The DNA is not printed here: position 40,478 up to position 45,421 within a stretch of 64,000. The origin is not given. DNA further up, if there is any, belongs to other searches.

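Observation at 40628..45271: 1547-aa secreted propeller protein in the PilY1 position, with an unusual N-terminal GATase1/DUF4159-like module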

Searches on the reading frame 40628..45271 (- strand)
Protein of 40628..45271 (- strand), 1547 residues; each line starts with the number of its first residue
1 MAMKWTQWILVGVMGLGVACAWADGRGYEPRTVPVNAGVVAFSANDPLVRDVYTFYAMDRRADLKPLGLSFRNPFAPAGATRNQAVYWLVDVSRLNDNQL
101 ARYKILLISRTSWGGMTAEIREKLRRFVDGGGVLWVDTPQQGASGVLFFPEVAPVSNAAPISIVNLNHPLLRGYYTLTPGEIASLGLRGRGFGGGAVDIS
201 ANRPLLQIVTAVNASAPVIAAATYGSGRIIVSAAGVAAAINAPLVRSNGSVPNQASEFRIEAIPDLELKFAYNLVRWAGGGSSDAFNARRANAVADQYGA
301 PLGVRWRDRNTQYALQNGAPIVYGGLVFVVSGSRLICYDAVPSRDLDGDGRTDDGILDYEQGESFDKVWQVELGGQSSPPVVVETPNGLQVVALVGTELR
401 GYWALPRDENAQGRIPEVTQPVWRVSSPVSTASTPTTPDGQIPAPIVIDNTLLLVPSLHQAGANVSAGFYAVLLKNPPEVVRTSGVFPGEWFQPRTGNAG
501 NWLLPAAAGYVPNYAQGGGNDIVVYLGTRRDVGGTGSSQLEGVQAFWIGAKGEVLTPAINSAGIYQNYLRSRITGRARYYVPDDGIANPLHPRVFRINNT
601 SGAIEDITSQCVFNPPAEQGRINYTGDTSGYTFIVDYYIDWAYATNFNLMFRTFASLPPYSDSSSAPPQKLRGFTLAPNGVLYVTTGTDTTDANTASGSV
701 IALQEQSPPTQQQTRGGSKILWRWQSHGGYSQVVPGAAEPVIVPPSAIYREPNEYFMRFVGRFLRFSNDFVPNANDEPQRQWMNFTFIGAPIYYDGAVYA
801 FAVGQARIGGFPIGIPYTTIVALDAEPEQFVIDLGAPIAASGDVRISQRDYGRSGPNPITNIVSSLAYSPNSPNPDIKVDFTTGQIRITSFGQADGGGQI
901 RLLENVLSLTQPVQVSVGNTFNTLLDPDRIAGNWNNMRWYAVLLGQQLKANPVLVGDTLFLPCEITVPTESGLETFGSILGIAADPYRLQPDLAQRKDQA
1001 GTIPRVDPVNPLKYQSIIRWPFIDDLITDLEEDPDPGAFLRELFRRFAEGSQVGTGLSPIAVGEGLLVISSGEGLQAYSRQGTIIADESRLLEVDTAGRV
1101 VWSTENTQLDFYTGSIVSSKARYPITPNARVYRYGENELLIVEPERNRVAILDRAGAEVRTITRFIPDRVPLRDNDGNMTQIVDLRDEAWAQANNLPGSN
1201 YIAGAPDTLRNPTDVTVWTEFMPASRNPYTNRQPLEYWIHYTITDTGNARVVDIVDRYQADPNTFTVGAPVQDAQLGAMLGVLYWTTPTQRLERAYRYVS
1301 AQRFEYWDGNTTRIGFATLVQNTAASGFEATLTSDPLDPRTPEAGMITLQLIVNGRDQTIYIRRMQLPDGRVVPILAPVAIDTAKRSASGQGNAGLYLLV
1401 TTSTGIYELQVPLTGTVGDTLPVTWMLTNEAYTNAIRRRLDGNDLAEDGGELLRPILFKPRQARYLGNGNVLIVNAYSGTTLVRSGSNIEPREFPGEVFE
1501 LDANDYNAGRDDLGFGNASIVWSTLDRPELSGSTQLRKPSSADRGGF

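Call 5: search_protein_families(library=pfam, proteins=[window:40628-45271:-], max_evalue=0.1)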
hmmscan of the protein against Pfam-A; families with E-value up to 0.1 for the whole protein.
window:40628-45271:- (1547 aa): 2 families
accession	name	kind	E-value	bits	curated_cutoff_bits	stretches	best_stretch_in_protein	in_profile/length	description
PF13709.12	DUF4159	-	8.5e-06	25.8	25.9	1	93-180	42-130/202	Domain of unknown function (DUF4159)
PF22369.2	GLMA_2nd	-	0.0021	18.2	27.7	1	85-135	31-79/138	GLMA-like, second domain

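Call 6: search_protein_families(library=ncbifam, proteins=[window:40628-45271:-], max_evalue=0.1)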
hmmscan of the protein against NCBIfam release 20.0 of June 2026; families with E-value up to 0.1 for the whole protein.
window:40628-45271:- (1547 aa): 0 families

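Call 9: find_homologous_proteins(query=window:40628-45271:-)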
Query window:40628-45271:- (1547 aa): 173 proteins with E <= 0.001 among 8000 candidates; the best 120 are listed.
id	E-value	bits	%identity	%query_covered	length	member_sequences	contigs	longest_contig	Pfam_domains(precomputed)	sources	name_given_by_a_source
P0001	0.0e+0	3391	96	100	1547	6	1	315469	PF13709.13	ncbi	ncbi:MAG: hypothetical protein WHS44_04470 [Fimbriimonadales bacterium]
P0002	0.0e+0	3138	88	100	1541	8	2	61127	-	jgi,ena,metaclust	metaclust:\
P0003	0.0e+0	3127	88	100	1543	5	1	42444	PF13709.13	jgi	jgi:hypothetical protein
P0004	0.0e+0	3106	87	100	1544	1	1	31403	PF13709.13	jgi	-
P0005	0.0e+0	3087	86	100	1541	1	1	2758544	PF13709.13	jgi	jgi:hypothetical protein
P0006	0.0e+0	3083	87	100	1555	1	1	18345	-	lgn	-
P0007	0.0e+0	3055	86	100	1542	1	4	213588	PF13709.13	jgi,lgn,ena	-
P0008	0.0e+0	3052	86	100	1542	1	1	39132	PF13709.13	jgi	-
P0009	0.0e+0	3051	86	100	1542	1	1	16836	PF13709.13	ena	-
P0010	0.0e+0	3029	85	100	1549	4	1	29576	PF13709.13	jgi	-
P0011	0.0e+0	3026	85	100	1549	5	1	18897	PF13709.13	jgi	jgi:hypothetical protein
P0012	0.0e+0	3016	85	100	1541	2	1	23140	-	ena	-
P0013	0.0e+0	3008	85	100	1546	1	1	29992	PF13709.13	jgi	jgi:hypothetical protein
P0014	0.0e+0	3007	85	100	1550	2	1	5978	-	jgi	-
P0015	0.0e+0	3005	85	100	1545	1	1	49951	PF13709.13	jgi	-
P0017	0.0e+0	2988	84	100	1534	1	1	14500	PF13709.13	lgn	-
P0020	0.0e+0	2974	84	100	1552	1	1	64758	PF13709.13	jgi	jgi:hypothetical protein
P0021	0.0e+0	2973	85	99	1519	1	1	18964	PF13709.13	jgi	jgi:hypothetical protein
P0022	0.0e+0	2969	84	100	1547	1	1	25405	-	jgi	jgi:hypothetical protein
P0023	0.0e+0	2968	84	100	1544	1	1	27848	PF13709.13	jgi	jgi:hypothetical protein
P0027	0.0e+0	2962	84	100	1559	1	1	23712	PF13709.13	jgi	jgi:hypothetical protein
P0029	0.0e+0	2955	84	100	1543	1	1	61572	PF13709.13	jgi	jgi:hypothetical protein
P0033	0.0e+0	2948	83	100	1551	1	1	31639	PF13709.13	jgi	jgi:hypothetical protein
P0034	0.0e+0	2947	84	100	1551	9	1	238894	PF13709.13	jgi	jgi:hypothetical protein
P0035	0.0e+0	2946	83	100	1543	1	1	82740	PF13709.13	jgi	jgi:hypothetical protein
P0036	0.0e+0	2943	83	100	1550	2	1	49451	PF13709.13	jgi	jgi:hypothetical protein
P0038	0.0e+0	2933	84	99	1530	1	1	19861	PF13709.13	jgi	jgi:hypothetical protein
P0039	0.0e+0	2930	83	100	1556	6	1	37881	PF13709.13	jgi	jgi:hypothetical protein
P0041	0.0e+0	2927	83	100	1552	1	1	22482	PF13709.13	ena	-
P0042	0.0e+0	2925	83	100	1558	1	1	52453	PF13709.13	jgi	jgi:hypothetical protein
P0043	0.0e+0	2920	81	100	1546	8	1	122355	PF13709.13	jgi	jgi:hypothetical protein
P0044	0.0e+0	2917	83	100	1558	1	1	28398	PF13709.13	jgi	jgi:hypothetical protein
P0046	0.0e+0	2915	83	100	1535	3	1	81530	PF13709.13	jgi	jgi:hypothetical protein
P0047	0.0e+0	2913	81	100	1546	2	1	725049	PF13709.13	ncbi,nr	ncbi:MAG: hypothetical protein KatS3mg019_0599 [Fimbriimonadales bacterium]|nr:MAG: hypothetical pro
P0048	0.0e+0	2908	83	100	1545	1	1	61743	PF13709.13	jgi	jgi:hypothetical protein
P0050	0.0e+0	2901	82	100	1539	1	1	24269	PF13709.13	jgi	jgi:hypothetical protein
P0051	0.0e+0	2901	82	100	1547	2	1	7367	-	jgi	-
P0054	0.0e+0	2896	82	100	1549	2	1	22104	PF13709.13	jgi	jgi:hypothetical protein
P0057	0.0e+0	2887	82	100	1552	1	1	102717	PF13709.13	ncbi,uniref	ncbi:hypothetical protein [Synechococcus sp. RC10B2]|uniref:hypothetical protein n=1 Tax=Synechococc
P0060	0.0e+0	2881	82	100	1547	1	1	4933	PF13709.13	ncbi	-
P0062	0.0e+0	2874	82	100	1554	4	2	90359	PF13709.13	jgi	jgi:hypothetical protein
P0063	0.0e+0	2873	82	100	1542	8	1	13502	PF13709.13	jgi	jgi:hypothetical protein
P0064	0.0e+0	2862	83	99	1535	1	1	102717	PF13709.13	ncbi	ncbi:hypothetical protein NW855_05460 [Synechococcus sp. RC10B2]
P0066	0.0e+0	2860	81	100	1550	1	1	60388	PF13709.13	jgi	jgi:hypothetical protein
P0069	0.0e+0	2853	80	100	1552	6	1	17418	PF13709.13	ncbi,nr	ncbi:MAG: DUF4159 domain-containing protein [bacterium]|nr:DUF4159 domain-containing protein [bacter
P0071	0.0e+0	2848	83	98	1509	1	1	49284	PF13709.13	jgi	jgi:hypothetical protein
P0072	0.0e+0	2848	81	100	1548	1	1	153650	PF13709.13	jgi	jgi:hypothetical protein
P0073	0.0e+0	2838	81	100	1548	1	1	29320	PF13709.13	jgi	jgi:hypothetical protein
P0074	0.0e+0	2830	80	100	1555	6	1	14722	PF13709.13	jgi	jgi:hypothetical protein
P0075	0.0e+0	2819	81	100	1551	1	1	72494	PF13709.13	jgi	jgi:hypothetical protein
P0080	0.0e+0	2777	80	100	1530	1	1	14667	-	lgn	-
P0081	0.0e+0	2741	79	100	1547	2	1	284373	-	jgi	jgi:hypothetical protein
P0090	0.0e+0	2029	60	99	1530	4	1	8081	-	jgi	-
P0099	0.0e+0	1877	56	99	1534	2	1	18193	PF13709.13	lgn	-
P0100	0.0e+0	1868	56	98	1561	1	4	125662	-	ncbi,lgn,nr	ncbi:hypothetical protein HRbin15_00346 [bacterium HR15]|nr:hypothetical protein HRbin15_00346 [bact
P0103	0.0e+0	1845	56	99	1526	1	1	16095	PF13709.13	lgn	-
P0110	0.0e+0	1822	79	66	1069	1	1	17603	PF13709.13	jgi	jgi:hypothetical protein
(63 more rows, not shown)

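Call 10: search_solved_structures(query=window:40628-45271:-, max_evalue=10)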
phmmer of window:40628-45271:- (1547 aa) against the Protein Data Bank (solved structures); distinct sequences matched with E-value up to 10: 0.

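Call 20: find_encoding_contigs(protein=P0100, flank=10000, max_places=2)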
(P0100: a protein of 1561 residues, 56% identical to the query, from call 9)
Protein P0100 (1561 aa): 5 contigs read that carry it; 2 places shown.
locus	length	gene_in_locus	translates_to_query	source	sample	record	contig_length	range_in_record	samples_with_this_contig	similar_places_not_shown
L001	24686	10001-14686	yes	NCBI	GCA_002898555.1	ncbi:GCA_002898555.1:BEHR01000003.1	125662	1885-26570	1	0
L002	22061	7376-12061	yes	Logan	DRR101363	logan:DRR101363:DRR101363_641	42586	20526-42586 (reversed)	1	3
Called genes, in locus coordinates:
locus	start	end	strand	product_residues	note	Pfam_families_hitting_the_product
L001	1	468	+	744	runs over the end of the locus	PF01751:Toprim, PF01131:Topoisom_bac, PF01396:Zn_ribbon_Top1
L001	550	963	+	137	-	-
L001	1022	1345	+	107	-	PF01909:NTP_transf_2, PF18765:Polbeta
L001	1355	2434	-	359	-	PF08331:QueG_DUF1730, PF00037:Fer4 (faint), PF12838:Fer4_7 (faint), PF13484:Fer4_16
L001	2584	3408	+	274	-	PF07963:N_methyl (weak), PF07596:SBP_bac_10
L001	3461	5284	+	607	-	-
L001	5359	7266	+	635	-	PF07963:N_methyl (weak)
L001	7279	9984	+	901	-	-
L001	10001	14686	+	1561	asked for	-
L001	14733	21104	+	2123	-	PF25275:Golvesin_C, PF13570:Beta-prop_ACSF4, PF13360:PQQ_2 (weak)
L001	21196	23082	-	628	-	PF00578:AhpC-TSA, PF08534:Redoxin, PF13905:Thioredoxin_8, PF03712:Cu2_monoox_C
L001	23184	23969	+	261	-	-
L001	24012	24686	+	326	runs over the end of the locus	PF08240:ADH_N, PF00107:ADH_zinc_N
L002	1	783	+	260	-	?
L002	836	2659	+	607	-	-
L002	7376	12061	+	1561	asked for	-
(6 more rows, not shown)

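Call 42: find_related_loci(query=A4, collection=genome_contigs, flank=10000)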
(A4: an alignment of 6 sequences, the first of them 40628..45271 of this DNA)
Query A4 (1547 aa) in genome_contigs; peptide patterns used: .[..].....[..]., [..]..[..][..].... (x = any residue, [..] = any of these).
100 stretches matched a pattern; 56 encode a relative of the query (tblastn E <= 1e-3); 55 distinct loci.
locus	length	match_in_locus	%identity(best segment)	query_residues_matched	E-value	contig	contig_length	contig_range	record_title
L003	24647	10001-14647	96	1-1547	0e+0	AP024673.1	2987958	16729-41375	MAG: Fimbriimonadales bacterium KatS3mg018 DNA, complete genome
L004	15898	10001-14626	81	2-1542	0e+0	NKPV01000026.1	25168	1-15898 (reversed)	MAG: Armatimonadetes bacterium JP3_11 k99_23789, whole genome shotgun sequence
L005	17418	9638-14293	80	3-1547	0e+0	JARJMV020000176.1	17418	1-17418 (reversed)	MAG: bacterium isolate MAG_7 k141_310972, whole genome shotgun sequence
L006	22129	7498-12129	78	2-1542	0e+0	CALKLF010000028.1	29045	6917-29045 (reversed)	MAG: uncultured Fimbriimonadales bacterium isolate R1_Bin_Bin_75_sub_1 genome assembly, contig: c_000003466899, whole ge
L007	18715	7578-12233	81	2-1542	0e+0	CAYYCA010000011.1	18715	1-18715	MAG TPA_asm: uncultured Fimbriimonadales bacterium isolate binchicken_co170_10 genome assembly, contig: NODE_871_length_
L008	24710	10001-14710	63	3-1547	0e+0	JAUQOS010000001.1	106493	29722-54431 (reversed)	MAG: Armatimonadota bacterium isolate BF2.bins.106.201808 NODE_98_length_106493_cov_58.602100, whole genome shotgun sequ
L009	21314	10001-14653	80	3-1547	0e+0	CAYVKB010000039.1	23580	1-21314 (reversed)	MAG TPA_asm: uncultured Fimbriimonadales bacterium isolate binchicken_co40_70 genome assembly, contig: NODE_1367_length_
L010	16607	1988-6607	60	3-1544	0e+0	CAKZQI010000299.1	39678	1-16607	MAG TPA_asm: uncultured Armatimonadetes bacterium isolate SRR5214706_bin.128_CONCOCT_v1.1_MAG genome assembly, contig: E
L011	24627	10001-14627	82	2-1542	0e+0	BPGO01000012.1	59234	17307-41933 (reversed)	MAG: Fimbriimonadales bacterium KatS3mg016 DNA, contig_4777, whole genome shotgun sequence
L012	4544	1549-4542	79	2-1001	0e+0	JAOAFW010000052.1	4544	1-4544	MAG: Fimbriimonadales bacterium isolate SKW30 k141_1536931, whole genome shotgun sequence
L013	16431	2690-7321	55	13-1544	0e+0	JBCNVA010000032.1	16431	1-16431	MAG: Armatimonadota bacterium isolate DT_Bin_30 contig32, whole genome shotgun sequence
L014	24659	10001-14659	56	14-1544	0e+0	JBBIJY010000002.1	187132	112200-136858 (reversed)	MAG: Armatimonadota bacterium isolate PFS170222_bin_173 NODE_74_length_187132_cov_14.318334, whole genome shotgun sequen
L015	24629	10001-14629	88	1-1547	0e+0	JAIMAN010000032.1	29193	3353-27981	MAG: Armatimonadota bacterium isolate HOT.MAX.079 NODE_1537_length_29193_cov_10.085383, whole genome shotgun sequence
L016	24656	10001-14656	56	13-1544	0e+0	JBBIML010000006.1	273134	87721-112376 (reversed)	MAG: Armatimonadota bacterium isolate ETS170220_bin_231 NODE_5_length_273134_cov_3.70154, whole genome shotgun sequence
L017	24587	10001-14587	56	22-1544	0e+0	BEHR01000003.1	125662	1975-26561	Bacterium HR15 DNA, contig: NODE_64_3, isolate: HRbin15, whole genome shotgun sequence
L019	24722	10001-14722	59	3-1547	0e+0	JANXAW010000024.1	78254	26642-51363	MAG: Fimbriimonadales bacterium isolate SKYB14 k141_204234, whole genome shotgun sequence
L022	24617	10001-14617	27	14-1544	7e-108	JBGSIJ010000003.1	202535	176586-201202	MAG: Fimbriimonadaceae bacterium isolate JTS-AC126 k141_3607300, whole genome shotgun sequence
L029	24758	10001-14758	25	10-1544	3e-73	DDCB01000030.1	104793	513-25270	MAG TPA_asm: Chthonomonas sp. UBA2017 UBA2017_contig_524, whole genome shotgun sequence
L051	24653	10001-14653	26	3-1544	3e-68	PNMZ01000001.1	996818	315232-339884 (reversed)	MAG: bacterium isolate BC.035 BC_1000001_996818, whole genome shotgun sequence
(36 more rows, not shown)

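Call 45: search_protein_families(library=pfam, alignment_id=A3, max_evalue=0.01)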
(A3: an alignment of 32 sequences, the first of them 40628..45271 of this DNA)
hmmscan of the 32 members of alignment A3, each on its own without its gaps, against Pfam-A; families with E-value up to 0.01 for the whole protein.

A. member 1, window:40628-45271:- (1547 aa): 2 families
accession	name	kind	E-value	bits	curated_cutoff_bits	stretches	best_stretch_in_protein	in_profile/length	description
PF13709.12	DUF4159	-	8.5e-06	25.8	25.9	1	93-180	42-130/202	Domain of unknown function (DUF4159)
PF22369.2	GLMA_2nd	-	0.0021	18.2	27.7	0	85-135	31-79/138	GLMA-like, second domain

B. families by the number of members that match (of 32 scanned): 6 families
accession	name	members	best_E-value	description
PF13709.12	DUF4159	28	2.6e-07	Domain of unknown function (DUF4159)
PF13360.13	PQQ_2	4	2.4e-08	Outer membrane protein assembly factor BamB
PF01436.27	NHL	2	0.00016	NHL repeat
PF14258.12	DUF4350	2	0.0037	Domain of unknown function (DUF4350)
PF13570.13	Beta-prop_ACSF4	1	0.00086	Beta-alanine-activating enzyme, beta-propeller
PF22369.2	GLMA_2nd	1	0.0021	GLMA-like, second domain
